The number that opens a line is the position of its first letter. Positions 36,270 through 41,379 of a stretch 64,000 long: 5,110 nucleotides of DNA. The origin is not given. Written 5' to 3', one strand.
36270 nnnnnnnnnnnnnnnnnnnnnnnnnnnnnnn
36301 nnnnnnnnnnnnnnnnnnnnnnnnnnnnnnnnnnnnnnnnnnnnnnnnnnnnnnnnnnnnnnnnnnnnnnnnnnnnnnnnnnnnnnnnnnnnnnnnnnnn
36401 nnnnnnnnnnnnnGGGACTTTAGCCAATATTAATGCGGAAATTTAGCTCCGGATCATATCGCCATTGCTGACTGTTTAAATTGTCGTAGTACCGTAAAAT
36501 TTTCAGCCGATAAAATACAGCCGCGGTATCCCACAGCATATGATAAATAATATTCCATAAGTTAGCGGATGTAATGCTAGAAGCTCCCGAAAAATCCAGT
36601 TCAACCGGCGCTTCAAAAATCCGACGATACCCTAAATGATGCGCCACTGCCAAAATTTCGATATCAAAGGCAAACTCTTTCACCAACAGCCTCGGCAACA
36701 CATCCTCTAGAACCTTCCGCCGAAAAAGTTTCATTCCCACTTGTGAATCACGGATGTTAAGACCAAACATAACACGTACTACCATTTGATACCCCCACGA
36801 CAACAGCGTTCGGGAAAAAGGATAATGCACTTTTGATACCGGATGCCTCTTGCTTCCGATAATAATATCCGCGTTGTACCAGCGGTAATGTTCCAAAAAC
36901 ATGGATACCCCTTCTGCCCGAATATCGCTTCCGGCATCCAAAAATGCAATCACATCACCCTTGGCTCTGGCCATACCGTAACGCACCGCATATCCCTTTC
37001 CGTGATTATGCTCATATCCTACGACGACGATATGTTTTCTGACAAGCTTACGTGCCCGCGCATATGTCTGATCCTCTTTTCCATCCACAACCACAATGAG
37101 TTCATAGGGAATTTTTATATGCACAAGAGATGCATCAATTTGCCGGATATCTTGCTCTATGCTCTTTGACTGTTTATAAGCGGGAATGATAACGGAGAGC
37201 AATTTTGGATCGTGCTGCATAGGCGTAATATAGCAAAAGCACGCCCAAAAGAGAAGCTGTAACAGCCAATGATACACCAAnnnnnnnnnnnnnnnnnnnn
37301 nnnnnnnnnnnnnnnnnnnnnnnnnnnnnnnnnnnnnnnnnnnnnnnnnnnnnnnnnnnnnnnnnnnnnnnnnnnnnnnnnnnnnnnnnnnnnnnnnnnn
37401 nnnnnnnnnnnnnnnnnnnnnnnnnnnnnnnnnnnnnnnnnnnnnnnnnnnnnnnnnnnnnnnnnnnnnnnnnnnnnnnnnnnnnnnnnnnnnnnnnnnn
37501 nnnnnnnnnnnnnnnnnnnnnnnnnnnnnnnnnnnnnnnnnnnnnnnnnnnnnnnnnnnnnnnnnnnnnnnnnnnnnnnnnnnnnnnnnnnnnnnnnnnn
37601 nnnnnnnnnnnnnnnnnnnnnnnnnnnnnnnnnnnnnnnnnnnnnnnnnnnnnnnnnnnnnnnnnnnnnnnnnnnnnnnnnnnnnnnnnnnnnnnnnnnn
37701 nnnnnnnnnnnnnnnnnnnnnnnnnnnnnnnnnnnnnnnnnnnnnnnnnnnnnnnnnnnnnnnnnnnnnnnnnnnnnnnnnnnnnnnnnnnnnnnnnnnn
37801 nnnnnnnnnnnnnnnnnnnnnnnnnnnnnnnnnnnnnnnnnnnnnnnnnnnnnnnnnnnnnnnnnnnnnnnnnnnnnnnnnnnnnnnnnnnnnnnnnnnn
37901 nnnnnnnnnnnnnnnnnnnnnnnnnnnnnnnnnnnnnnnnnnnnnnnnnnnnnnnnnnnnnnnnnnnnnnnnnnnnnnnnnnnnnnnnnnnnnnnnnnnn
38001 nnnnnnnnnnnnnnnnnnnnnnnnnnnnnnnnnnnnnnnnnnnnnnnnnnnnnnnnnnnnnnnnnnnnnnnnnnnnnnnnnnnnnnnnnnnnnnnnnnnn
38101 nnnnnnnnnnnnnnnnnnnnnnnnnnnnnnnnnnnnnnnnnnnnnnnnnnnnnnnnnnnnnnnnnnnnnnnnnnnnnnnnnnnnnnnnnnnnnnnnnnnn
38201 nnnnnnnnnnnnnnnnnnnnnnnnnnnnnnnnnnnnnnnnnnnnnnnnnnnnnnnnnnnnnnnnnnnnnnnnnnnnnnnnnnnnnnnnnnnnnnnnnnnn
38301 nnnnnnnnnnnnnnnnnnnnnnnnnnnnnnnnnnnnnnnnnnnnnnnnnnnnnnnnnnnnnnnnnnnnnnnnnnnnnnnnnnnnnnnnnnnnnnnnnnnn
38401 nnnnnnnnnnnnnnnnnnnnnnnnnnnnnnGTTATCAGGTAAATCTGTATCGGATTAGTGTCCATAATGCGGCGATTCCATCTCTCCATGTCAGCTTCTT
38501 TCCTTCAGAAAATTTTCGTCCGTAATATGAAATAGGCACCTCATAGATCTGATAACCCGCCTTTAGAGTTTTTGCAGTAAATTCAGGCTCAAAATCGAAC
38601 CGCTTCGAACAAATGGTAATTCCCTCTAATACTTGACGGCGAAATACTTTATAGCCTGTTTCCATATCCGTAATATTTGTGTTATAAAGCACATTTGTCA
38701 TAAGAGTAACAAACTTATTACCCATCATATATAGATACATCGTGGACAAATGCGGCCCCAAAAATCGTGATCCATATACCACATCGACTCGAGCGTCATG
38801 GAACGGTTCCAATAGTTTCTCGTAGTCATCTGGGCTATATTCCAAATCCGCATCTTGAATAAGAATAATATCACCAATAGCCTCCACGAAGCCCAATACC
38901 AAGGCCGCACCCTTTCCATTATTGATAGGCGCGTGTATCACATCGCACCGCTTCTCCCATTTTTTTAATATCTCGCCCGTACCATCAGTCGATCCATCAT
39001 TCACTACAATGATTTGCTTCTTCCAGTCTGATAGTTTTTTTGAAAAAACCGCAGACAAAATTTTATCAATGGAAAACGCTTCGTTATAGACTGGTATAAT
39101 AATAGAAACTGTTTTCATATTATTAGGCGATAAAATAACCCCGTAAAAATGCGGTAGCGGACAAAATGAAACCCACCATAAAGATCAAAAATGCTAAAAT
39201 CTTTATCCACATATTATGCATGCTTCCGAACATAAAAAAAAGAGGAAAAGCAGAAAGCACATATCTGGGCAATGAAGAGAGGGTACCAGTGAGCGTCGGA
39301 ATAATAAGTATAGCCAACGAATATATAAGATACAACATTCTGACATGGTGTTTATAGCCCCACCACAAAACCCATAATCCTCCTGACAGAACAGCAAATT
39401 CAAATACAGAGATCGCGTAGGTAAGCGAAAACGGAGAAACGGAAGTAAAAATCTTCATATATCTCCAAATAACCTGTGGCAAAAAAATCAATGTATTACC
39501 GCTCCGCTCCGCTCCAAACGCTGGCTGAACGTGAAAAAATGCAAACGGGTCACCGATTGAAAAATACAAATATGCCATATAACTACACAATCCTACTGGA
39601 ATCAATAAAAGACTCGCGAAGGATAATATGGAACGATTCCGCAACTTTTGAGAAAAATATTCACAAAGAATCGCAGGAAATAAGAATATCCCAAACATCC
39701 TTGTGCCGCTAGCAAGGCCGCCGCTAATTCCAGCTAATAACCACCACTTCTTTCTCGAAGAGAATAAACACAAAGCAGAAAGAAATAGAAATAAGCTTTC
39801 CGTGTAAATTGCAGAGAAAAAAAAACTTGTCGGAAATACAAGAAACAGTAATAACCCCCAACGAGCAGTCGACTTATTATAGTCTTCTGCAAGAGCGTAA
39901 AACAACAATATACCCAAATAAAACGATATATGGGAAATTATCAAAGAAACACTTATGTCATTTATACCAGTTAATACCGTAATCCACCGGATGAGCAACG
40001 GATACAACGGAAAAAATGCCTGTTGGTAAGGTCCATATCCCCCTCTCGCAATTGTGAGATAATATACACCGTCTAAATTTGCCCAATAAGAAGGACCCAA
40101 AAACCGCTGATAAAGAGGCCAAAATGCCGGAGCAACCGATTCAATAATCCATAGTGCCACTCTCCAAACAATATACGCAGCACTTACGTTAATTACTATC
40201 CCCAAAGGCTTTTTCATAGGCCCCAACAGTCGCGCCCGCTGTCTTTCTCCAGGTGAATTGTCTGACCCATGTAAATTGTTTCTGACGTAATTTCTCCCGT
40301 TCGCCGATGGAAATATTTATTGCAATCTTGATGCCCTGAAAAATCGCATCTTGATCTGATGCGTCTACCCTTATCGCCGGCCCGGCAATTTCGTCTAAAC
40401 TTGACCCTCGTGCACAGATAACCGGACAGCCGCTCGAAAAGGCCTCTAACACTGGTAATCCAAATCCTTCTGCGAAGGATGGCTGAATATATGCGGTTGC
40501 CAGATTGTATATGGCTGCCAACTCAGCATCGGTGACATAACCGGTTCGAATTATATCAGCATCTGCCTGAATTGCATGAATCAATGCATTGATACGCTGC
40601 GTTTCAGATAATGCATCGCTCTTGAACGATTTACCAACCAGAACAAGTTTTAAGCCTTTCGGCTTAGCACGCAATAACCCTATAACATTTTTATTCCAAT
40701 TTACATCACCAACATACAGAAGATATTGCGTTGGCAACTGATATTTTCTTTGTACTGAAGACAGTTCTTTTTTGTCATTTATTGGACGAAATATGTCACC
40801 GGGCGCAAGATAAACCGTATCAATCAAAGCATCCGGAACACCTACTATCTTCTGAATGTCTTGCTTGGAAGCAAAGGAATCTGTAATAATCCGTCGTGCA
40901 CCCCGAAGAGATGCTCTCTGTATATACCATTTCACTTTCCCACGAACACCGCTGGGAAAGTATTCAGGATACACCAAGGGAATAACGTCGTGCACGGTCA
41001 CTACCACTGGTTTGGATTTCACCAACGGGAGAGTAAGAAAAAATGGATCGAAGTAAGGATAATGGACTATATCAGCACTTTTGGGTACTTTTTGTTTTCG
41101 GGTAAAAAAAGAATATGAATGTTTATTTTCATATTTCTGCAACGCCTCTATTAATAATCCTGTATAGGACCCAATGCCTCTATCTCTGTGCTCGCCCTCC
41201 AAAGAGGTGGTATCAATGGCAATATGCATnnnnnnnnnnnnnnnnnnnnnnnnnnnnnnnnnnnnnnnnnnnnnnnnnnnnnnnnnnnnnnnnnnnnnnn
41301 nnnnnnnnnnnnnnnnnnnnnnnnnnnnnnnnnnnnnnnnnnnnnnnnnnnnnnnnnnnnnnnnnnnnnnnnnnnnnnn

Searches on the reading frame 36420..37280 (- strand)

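Call 32: search_protein_families(library=pfam, proteins=[window:36420-37280:-], max_evalue=0.00001)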
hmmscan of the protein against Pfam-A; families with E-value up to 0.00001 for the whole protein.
window:36420-37280:- (286 aa): 2 families
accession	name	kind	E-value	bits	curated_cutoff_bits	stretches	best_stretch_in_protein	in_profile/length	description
PF00535.33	Glycos_transf_2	-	6.4e-20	72.2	23.3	1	29-194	1-167/168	Glycosyl transferase family 2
PF13641.12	Glyco_tranf_2_3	-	9.7e-08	32.7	27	1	25-116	1-95/230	Glycosyltransferase like family 2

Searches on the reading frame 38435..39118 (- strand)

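Call 32: search_protein_families(library=pfam, proteins=[window:38435-39118:-], max_evalue=0.00001)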
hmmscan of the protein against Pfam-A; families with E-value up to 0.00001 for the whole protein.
window:38435-39118:- (227 aa): 2 families
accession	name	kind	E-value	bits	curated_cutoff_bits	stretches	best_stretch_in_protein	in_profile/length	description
PF00535.33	Glycos_transf_2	-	8.4e-34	117.4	23.3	1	5-165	1-165/168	Glycosyl transferase family 2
PF10111.15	Glyco_tranf_2_2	-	8.3e-08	32.5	27.3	1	5-104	1-104/276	Glycosyltransferase like family 2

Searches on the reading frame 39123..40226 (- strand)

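Call 32: search_protein_families(library=pfam, proteins=[window:39123-40226:-], max_evalue=0.00001)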
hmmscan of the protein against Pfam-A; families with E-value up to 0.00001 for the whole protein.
window:39123-40226:- (367 aa): 1 family
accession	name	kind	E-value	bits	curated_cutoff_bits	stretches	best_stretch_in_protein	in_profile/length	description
PF13231.12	PMT_2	-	1.8e-07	31.9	26.1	1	73-215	4-153/160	Dolichyl-phosphate-mannose-protein mannosyltransferase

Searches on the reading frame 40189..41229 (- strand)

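Call 32: search_protein_families(library=pfam, proteins=[window:40189-41229:-], max_evalue=0.00001)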
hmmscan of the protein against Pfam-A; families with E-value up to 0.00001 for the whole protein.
window:40189-41229:- (346 aa): 4 families
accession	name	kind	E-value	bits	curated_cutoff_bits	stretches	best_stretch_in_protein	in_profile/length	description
PF00534.26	Glycos_transf_1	-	1.1e-18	67.9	26.4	1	167-317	15-168/172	Glycosyl transferases group 1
PF13692.12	Glyco_trans_1_4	-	3e-15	57.2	27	1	169-300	3-136/142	Glycosyl transferases group 1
PF13439.12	Glyco_transf_4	-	3.1e-10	40.8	28.5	1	51-140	72-163/170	Glycosyltransferase Family 4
PF20706.3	GT4-conflict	-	1.7e-06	27.8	26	1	193-278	233-316/385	Family 4 Glycosyltransferase in conflict systems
